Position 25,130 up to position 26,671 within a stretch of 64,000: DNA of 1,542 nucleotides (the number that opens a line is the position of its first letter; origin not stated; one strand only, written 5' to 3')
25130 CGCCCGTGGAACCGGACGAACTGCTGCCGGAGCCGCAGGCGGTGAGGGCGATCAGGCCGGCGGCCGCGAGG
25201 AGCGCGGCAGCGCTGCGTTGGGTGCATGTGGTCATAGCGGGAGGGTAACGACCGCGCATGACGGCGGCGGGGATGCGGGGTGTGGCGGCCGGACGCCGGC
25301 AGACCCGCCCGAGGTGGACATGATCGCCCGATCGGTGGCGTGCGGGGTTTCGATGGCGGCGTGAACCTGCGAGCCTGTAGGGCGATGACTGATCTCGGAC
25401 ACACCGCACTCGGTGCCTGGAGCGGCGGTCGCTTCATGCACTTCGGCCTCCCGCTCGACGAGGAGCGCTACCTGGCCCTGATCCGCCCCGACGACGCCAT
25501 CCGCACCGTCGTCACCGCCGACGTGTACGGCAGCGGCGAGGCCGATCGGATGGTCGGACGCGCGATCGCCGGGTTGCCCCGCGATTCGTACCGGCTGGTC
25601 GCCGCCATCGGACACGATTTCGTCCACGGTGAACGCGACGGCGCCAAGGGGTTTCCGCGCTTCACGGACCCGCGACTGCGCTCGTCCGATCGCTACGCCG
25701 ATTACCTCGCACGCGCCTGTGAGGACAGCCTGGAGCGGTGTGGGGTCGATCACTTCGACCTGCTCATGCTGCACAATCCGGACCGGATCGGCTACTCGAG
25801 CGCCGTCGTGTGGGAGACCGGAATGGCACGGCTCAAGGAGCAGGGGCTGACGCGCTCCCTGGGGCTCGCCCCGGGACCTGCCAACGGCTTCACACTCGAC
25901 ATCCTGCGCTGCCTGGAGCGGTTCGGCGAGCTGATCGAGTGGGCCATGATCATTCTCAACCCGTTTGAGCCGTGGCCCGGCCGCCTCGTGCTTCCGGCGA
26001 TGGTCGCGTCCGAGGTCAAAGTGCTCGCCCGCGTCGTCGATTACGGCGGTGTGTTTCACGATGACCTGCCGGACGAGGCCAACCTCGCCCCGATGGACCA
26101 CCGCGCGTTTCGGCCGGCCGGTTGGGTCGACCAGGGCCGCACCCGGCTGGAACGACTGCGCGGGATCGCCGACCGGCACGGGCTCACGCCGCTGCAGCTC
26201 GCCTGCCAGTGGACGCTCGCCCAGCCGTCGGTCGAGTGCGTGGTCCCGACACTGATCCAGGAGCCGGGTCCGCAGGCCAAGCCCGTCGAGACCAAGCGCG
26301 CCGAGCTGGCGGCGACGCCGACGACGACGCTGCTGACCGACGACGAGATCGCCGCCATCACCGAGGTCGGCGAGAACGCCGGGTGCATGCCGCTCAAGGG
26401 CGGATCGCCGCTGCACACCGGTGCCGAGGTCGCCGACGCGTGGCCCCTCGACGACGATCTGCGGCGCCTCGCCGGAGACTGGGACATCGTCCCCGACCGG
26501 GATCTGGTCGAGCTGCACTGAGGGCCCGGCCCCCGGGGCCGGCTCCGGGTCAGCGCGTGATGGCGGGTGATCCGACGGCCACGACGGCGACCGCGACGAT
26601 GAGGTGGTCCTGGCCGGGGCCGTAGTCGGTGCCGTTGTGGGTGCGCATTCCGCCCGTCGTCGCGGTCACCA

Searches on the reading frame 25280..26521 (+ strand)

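Call 59: search_protein_families(library=pfam, proteins=[window:25280-26521:+], max_evalue=0.0001)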
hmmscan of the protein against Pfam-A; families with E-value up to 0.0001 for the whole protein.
window:25280-26521:+ (413 aa): 1 family
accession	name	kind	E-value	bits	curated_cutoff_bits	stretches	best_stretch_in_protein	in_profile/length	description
PF00248.27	Aldo_ket_red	-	3.3e-19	69.5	24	1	74-324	33-260/291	Aldo/keto reductase family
